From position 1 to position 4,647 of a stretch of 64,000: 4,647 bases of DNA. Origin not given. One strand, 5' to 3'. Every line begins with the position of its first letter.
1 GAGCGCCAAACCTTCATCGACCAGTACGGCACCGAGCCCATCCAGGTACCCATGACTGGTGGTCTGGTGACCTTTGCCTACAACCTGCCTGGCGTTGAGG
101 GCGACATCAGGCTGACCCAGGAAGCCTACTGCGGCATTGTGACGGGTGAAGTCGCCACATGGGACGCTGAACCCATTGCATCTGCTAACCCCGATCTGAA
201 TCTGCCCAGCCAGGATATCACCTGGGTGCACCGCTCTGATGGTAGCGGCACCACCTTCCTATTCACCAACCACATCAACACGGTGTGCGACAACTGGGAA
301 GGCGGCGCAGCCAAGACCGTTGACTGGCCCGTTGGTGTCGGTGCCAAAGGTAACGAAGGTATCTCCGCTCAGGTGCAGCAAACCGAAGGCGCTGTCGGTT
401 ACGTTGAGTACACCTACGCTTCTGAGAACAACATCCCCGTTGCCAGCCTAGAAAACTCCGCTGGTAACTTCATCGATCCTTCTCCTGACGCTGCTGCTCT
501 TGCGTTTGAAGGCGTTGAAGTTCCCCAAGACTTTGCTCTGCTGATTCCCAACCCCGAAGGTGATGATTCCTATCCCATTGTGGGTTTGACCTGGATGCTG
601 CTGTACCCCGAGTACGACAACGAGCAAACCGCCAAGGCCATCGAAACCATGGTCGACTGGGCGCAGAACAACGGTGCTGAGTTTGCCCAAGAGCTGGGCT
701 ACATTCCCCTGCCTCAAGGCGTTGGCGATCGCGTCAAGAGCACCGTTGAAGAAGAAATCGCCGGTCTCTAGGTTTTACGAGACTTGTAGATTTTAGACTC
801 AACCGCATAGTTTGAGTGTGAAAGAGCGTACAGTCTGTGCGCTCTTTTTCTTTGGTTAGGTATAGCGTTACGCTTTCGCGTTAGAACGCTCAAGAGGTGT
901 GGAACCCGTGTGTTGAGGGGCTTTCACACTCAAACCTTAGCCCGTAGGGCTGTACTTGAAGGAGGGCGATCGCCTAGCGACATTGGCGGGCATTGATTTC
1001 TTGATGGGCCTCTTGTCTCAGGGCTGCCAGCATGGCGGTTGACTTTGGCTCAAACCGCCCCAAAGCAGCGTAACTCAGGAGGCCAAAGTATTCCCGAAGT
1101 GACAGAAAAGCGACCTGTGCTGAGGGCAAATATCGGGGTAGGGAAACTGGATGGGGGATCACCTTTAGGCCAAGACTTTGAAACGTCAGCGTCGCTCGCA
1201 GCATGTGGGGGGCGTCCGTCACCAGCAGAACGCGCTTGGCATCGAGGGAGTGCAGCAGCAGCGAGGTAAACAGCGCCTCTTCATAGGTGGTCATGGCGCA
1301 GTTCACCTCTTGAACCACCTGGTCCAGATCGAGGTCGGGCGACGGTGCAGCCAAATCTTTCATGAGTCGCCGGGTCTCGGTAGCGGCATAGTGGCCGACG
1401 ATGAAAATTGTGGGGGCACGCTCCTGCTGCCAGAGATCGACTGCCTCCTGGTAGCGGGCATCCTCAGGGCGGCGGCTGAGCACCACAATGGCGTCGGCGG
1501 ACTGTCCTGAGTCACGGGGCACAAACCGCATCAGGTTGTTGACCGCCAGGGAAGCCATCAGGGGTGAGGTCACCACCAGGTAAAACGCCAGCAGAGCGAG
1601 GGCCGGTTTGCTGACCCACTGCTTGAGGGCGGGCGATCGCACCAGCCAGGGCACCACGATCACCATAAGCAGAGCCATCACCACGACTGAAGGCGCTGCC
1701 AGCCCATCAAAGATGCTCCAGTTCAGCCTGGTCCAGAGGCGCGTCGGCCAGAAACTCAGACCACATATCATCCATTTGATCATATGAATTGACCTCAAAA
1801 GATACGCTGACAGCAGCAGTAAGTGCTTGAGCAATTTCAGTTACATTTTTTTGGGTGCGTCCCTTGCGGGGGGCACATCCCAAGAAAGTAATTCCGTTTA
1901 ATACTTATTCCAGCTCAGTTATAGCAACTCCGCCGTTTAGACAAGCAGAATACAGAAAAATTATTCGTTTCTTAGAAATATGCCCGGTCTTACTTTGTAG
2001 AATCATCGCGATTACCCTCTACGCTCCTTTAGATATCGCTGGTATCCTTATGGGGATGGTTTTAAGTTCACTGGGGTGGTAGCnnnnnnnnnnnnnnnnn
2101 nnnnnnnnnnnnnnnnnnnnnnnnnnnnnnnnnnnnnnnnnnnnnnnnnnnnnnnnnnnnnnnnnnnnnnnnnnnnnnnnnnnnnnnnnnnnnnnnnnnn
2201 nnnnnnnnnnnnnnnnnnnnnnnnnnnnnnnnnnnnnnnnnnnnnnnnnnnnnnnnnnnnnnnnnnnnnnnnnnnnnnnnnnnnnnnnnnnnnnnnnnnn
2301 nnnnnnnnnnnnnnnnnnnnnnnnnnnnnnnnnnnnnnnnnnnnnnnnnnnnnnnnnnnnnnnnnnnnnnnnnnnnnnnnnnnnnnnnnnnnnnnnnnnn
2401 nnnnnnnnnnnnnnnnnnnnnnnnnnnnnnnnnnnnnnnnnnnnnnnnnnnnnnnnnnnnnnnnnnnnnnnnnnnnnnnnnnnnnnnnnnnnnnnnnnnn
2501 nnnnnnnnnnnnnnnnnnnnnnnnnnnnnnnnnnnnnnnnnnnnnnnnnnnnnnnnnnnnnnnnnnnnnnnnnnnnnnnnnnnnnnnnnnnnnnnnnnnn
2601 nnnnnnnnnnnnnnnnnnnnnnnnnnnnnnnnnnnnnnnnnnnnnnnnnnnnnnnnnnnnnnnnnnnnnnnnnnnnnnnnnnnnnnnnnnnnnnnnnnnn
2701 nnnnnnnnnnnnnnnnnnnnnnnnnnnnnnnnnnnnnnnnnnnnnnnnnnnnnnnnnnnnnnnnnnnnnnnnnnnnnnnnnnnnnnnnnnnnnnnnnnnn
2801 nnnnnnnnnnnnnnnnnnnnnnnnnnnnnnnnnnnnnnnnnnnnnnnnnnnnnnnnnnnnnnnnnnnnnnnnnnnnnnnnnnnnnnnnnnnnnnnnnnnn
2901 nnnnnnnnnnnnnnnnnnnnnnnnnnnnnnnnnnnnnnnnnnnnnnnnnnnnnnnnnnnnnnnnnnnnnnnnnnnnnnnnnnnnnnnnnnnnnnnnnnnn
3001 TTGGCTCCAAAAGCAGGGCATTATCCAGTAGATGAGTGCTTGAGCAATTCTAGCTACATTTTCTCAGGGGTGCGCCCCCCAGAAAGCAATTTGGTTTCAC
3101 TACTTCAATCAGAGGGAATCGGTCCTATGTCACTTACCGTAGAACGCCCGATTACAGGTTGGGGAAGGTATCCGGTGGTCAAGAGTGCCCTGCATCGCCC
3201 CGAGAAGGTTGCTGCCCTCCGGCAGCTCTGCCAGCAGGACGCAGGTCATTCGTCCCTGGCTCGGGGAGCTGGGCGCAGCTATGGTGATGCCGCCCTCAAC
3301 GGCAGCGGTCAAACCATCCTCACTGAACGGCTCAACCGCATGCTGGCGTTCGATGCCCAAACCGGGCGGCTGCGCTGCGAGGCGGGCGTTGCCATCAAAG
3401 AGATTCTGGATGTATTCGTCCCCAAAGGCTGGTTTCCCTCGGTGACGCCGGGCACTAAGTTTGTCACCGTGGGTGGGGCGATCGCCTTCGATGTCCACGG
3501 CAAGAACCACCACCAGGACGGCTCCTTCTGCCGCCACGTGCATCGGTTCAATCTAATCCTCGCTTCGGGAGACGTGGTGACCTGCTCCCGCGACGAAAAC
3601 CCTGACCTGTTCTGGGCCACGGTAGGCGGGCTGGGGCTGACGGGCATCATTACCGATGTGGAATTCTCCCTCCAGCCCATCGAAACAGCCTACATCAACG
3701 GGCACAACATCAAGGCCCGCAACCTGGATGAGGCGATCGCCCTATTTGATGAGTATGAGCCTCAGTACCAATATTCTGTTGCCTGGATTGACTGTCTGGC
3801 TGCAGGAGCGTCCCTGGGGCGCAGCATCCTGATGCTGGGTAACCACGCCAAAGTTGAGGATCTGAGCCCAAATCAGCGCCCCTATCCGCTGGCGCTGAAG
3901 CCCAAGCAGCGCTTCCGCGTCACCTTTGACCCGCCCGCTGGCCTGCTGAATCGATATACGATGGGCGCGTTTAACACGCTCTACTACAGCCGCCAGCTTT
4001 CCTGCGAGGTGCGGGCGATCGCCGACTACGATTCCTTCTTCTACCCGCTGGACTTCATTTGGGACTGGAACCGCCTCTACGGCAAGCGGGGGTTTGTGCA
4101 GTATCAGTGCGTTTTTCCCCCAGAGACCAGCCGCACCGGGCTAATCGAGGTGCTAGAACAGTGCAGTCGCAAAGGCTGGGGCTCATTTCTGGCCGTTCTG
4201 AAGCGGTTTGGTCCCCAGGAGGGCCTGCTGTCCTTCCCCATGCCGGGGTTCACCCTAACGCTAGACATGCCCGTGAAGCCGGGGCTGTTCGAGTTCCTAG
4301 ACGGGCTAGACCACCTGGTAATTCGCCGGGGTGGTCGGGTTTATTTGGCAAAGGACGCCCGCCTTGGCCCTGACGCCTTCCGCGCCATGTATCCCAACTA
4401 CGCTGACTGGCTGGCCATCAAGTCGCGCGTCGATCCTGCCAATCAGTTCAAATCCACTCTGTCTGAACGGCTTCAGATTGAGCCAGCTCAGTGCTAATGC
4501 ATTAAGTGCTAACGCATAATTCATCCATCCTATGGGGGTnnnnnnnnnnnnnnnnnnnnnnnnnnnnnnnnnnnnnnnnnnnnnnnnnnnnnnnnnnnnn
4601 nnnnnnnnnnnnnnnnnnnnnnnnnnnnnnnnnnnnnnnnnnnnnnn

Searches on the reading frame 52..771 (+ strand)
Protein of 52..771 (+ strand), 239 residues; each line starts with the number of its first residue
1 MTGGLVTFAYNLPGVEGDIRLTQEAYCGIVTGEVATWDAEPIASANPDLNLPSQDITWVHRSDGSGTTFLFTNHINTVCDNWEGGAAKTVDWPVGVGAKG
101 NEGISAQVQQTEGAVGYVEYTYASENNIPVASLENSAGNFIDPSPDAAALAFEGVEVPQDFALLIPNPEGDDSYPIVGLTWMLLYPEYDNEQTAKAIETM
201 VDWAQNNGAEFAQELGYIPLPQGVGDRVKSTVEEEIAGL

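Call 21: search_protein_families(library=pfam, proteins=[window:52-771:+], max_evalue=0.001)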
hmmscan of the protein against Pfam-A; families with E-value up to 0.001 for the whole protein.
window:52-771:+ (239 aa): 2 families
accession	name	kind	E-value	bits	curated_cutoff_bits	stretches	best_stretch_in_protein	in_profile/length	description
PF12849.12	PBP_like_2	-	3.8e-19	69.9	27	1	5-196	93-255/267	PBP superfamily domain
PF01547.30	SBP_bac_1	-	1.6e-08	35.3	26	1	35-209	129-305/307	Bacterial extracellular solute-binding protein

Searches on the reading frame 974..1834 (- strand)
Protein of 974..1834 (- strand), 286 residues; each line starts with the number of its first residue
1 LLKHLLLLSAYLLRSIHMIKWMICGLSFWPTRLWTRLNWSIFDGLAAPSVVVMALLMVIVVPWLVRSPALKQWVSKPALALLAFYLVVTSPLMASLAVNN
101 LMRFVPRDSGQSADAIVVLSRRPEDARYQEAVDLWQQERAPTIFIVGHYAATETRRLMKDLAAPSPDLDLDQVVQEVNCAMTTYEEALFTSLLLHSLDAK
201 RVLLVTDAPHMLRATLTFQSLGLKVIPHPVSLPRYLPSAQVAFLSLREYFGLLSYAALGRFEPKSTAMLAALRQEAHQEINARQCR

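Call 5: search_protein_families(library=pfam, proteins=[window:974-1834:-], max_evalue=0.01)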
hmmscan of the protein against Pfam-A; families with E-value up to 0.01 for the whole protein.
window:974-1834:- (286 aa): 1 family
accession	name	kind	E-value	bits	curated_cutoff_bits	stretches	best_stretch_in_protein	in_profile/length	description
PF02698.23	DUF218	-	2.6e-17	63.4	27.6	1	114-251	1-133/133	DUF218 domain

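Call 6: search_protein_families(library=ncbifam, proteins=[window:974-1834:-], max_evalue=0.01)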
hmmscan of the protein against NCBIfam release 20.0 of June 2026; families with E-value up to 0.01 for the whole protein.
window:974-1834:- (286 aa): 1 family
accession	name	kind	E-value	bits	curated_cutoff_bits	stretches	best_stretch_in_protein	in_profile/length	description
NF007794.0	PRK10494.1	equivalog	0.00013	21.6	205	1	127-230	108-209/259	envelope biogenesis factor ElyC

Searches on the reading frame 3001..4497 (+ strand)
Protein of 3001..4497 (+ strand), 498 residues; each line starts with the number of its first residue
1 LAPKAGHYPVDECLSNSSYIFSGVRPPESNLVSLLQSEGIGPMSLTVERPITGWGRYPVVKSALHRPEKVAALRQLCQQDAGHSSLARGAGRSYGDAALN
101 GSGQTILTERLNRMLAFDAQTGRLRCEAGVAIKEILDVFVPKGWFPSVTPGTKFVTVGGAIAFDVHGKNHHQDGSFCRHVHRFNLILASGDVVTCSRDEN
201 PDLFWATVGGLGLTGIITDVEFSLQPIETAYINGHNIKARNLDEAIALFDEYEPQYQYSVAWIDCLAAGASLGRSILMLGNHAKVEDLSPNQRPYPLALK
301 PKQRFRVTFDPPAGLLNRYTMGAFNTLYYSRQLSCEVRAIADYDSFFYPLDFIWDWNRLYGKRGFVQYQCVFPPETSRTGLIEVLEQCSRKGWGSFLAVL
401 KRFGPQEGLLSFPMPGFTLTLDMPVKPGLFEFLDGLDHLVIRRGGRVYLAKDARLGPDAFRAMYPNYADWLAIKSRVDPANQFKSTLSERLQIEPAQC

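Call 5: search_protein_families(library=pfam, proteins=[window:3001-4497:+], max_evalue=0.01)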
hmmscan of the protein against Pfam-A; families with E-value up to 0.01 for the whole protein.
window:3001-4497:+ (498 aa): 2 families
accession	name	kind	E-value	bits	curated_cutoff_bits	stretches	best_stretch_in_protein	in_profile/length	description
PF01565.28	FAD_binding_4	-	1.2e-19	70.9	26.4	1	67-196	10-139/139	FAD binding domain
PF04030.19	ALO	-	0.00062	20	23.1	1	436-488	203-255/258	D-arabinono-1,4-lactone oxidase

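Call 6: search_protein_families(library=ncbifam, proteins=[window:3001-4497:+], max_evalue=0.01)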
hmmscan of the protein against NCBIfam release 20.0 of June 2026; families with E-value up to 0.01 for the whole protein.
window:3001-4497:+ (498 aa): 9 families
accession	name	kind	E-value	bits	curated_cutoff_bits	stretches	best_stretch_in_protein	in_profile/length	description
NF053785.1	DcplphribOxDprE1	equivalog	2.7e-141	471.8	500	1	49-492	3-448/449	decaprenylphosphoryl-beta-D-ribose oxidase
TIGR01679.1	bact_FAD_ox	subfamily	1.6e-15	56.9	292.25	1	62-252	13-197/419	FAD-linked oxidoreductase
TIGR01678.1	FAD_lactone_ox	subfamily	4.9e-14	52.1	396.8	1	60-226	14-180/438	sugar 1,4-lactone oxidase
TIGR01677.1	pln_FAD_oxido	subfamily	5.1e-12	45.1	383.1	1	100-232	80-219/560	FAD-dependent oxidoreductase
TIGR00387.1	glcD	equivalog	4e-11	42.4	567.9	1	68-224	8-170/413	glycolate oxidase subunit GlcD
NF041226.1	BagK_FevA1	equivalog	3.8e-10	38.8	800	1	96-234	77-213/453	bagremycin/ferroverdin biosynthesis FAD-dependent oxygenase BagK/FevA1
NF041227.1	BagG_FevA2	exception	2e-09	36.6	850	1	100-235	85-218/455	bagremycin/ferroverdin biosynthesis FAD-dependent oxygenase BagG/FevA2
TIGR01676.1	GLDHase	equivalog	7.6e-06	25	458.25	1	55-235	56-234/541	L-galactonolactone dehydrogenase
NF049975.1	2HglutDHaseYdiJ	equivalog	0.00012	20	1350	1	106-197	102-194/1018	D-2-hydroxyglutarate dehydrogenase YdiJ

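Call 31: search_dna_similar(query=window:3121-4494:+, collection=plasmids, mode=protein, max_evalue=1e-20, max_rows=40)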
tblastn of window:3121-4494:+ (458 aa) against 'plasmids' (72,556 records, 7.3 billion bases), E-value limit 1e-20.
Records with a match: 65; places in all: 65; records where one place covers at least 80% of the query: 65.
Best place of each record, by identity: 60-80% 1; <60% 64.
By first word of the organism name: Rhizobium 34; Sinorhizobium 5; Cereibacter 3; Salipiger 3; Ruegeria 2; Agrobacterium 2; Kovacikia 1; Azospirillum 1; Flammeovirgaceae 1; Chondrinema 1; and 12 more.
By predicted mobility (MOB-suite, as given by PLSDB): non-mobilizable 46; conjugative 14; mobilizable 5.
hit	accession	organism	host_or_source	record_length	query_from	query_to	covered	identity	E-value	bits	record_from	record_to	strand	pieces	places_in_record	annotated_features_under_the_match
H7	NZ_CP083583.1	Kovacikia minuta CCNUW1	cell culture,fresh water lake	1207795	7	458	99%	65.7%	0e+0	620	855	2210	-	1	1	record has no annotation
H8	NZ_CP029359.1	Azospirillum thermophilum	cell culture,hot spring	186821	11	453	97%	51.2%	1e-125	409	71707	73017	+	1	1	FAD-binding oxidoreductase | acyltransferase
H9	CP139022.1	Flammeovirgaceae bacterium SG7u.111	Seagrass,tissue sample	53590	7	455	98%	49.6%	5e-130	421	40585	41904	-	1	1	FAD-binding oxidoreductase | decaprenyl-phosphate phosphoribosyltransferase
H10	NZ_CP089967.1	Cereibacter azotoformans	Owen's River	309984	2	453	99%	49.2%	4e-115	379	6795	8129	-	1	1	FAD-binding oxidoreductase | hypothetical protein | SDR family oxidoreductase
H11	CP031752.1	Cereibacter sphaeroides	cell culture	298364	2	453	99%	49.2%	8e-115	378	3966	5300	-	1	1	FAD-binding oxidoreductase | hypothetical protein | SDR family oxidoreductase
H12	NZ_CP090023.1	Cereibacter azotoformans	cell culture,Aquaculture sediment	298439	2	453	99%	49.2%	8e-115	378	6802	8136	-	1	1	FAD-binding oxidoreductase | hypothetical protein | SDR family oxidoreductase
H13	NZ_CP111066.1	Chondrinema litorale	Seaweed,red alga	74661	7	451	97%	50.0%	3e-134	434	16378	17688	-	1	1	FAD-binding oxidoreductase | decaprenyl-phosphate phosphoribosyltransferase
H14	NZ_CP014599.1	Salipiger sp. CCB-MM3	mangrove soil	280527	1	449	98%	47.2%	3e-118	388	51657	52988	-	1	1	FAD-binding oxidoreductase | GtrA family protein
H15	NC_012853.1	Rhizobium leguminosarum bv. trifolii WSM1325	-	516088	8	453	97%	47.0%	1e-115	380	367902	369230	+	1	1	FAD-binding oxidoreductase | GtrA family protein | SDR family oxidoreductase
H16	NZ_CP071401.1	Rhizobium leguminosarum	lentil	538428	8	453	97%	46.8%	1e-113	375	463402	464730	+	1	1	FAD-binding oxidoreductase | GtrA family protein | SDR family oxidoreductase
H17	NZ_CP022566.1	Rhizobium leguminosarum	Root nodule,Pisum sativum root-nodule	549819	11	453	97%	46.9%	3e-110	365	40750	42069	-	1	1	FAD-binding oxidoreductase | SDR family oxidoreductase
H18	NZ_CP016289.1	Rhizobium leguminosarum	Vavilovia formosa,cell culture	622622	11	453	97%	46.9%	3e-110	365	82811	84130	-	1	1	FAD-binding oxidoreductase | SDR family oxidoreductase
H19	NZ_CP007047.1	Rhizobium leguminosarum bv. trifolii WSM1689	root nodule of Trifolium uniflorum ...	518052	8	453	97%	46.3%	6e-111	367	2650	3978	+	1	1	FAD-binding oxidoreductase | GtrA family protein | SDR family oxidoreductase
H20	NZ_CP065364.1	Ruegeria sp. SCSIO 43209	Galaxea fascicularis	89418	11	453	97%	46.5%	8e-111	366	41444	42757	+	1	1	FAD-binding oxidoreductase | SDR family oxidoreductase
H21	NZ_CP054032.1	Rhizobium indicum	Pisum sativum l. (pea),Pure culture,Pea ...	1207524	10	453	97%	46.3%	7e-109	360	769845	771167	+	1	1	record has no annotation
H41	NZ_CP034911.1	Sinorhizobium alkalisoli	single cell,root nodule of Sesbania ...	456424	11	451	96%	44.9%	2e-111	368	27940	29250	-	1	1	FAD-binding oxidoreductase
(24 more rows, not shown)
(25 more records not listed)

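Call 32: get_annotated_region(hit=H41, flank=8000)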
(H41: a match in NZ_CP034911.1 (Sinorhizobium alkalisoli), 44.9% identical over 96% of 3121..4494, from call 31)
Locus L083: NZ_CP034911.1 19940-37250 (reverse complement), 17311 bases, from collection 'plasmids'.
description: Sinorhizobium alkalisoli strain YIC4027 plasmid unnamed, complete sequence
organism: Sinorhizobium alkalisoli (NCBI taxid 1752398)
taxonomy: Bacteria; Pseudomonadota; Alphaproteobacteria; Hyphomicrobiales; Rhizobiaceae; Sinorhizobium; Sinorhizobium alkalisoli
host: -; source: single cell,root nodule of Sesbania cannabina; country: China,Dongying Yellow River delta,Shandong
typing (MOB-suite, as given by PLSDB): non-mobilizable; replicon rep_cluster_471; mating-pair formation MPF_T
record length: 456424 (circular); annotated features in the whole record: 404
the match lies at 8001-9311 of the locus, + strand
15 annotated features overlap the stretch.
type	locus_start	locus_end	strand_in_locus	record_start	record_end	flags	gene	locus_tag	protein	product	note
CDS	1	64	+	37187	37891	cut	-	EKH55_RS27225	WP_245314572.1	tyrosine-type recombinase/integrase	GO:0015074 - DNA integration [Evidence IEA]; GO:0006310 - DNA recombination [Evidence IEA]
CDS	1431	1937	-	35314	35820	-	-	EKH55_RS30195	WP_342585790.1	winged helix-turn-helix domain-containing protein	-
CDS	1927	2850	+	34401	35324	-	-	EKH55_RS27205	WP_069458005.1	LysR family transcriptional regulator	-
CDS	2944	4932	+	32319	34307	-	-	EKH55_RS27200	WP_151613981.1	acyltransferase family protein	-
CDS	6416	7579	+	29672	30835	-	-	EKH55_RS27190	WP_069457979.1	UbiA family prenyltransferase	-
CDS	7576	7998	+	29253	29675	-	-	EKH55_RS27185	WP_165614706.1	GtrA family protein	-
CDS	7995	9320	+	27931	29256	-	-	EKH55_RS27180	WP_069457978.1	FAD-binding oxidoreductase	-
CDS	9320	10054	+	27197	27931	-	-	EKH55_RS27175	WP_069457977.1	SDR family oxidoreductase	-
CDS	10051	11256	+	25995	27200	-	-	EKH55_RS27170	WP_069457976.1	hypothetical protein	-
CDS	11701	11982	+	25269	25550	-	-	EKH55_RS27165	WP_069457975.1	acyl carrier protein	GO:0006633 - fatty acid biosynthetic process [Evidence IEA]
CDS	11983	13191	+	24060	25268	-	-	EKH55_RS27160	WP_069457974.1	beta-ketoacyl-[acyl-carrier-protein] synthase family protein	GO:0006633 - fatty acid biosynthetic process [Evidence IEA]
CDS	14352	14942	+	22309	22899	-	-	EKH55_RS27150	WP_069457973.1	NodA family N-acyltransferase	-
CDS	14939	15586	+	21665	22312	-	nodB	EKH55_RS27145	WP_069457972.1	chitooligosaccharide deacetylase NodB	GO:0009877 - nodulation [Evidence IEA]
CDS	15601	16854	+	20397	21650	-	nodC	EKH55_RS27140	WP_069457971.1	chitooligosaccharide synthase NodC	GO:0009877 - nodulation [Evidence IEA]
CDS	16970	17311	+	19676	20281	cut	nodS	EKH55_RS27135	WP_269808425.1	nodulation methyltransferase NodS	GO:0009312 - oligosaccharide biosynthetic process [Evidence IEA]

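Call 36: search_protein_families(library=pfam, proteins=[L083:10051-11256:+], max_evalue=0.01)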
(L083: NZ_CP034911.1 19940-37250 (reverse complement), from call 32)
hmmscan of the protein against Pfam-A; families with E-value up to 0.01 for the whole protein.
L083:10051-11256:+ (401 aa): 0 families

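Call 75: find_homologous_proteins(query=window:3127-4494:+, max_evalue=1e-60)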
Query window:3127-4494:+ (456 aa): 7997 proteins with E <= 1e-60 among 8000 candidates; the best 120 are listed.
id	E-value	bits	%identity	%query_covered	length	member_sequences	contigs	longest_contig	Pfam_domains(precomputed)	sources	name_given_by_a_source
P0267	8.1e-286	966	91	100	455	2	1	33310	PF01565.29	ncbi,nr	ncbi:MAG: FAD-binding oxidoreductase [Synechococcales bacterium]|nr:FAD-binding oxidoreductase [Syne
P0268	7.5e-231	785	73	99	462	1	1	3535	PF04030.20,PF01565.29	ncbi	-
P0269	1.8e-228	777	73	98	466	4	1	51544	PF04030.20,PF01565.29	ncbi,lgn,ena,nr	ncbi:MAG: FAD-binding oxidoreductase [Cyanobacteria bacterium QH_1_48_107]|nr:MAG: FAD-binding oxido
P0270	3.8e-227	773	72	98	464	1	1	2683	PF04030.20,PF01565.29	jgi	jgi:decaprenylphospho-beta-D-ribofuranose 2-oxidase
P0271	5.5e-225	766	72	98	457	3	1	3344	PF04030.20,PF01565.29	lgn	-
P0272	1.4e-224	764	71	100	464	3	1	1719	PF04030.20,PF01565.29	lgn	-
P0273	1.0e-222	758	71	99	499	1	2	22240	PF04030.20,PF01565.29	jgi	jgi:FAD/FMN-containing dehydrogenase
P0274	1.2e-221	755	71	98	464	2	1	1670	PF04030.20,PF01565.29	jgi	jgi:FAD/FMN-containing dehydrogenase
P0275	1.9e-221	754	70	100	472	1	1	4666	PF04030.20,PF01565.29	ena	-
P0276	2.6e-220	750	69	100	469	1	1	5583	PF04030.20,PF01565.29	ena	-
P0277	4.3e-219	746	69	100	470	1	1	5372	PF04030.20,PF01565.29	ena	-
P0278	5.7e-219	746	71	98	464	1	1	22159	PF04030.20,PF01565.29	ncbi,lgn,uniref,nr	ncbi:FAD-binding oxidoreductase [Calothrix rhizosoleniae]|uniref:FAD-binding oxidoreductase n=1 Tax=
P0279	7.2e-219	746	69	99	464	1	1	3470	PF04030.20,PF01565.29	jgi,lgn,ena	jgi:decaprenylphospho-beta-D-ribofuranose 2-oxidase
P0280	1.5e-218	745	69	99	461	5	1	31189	PF04030.20,PF01565.29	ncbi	-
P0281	2.8e-218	744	69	99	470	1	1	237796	PF04030.20,PF01565.29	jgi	-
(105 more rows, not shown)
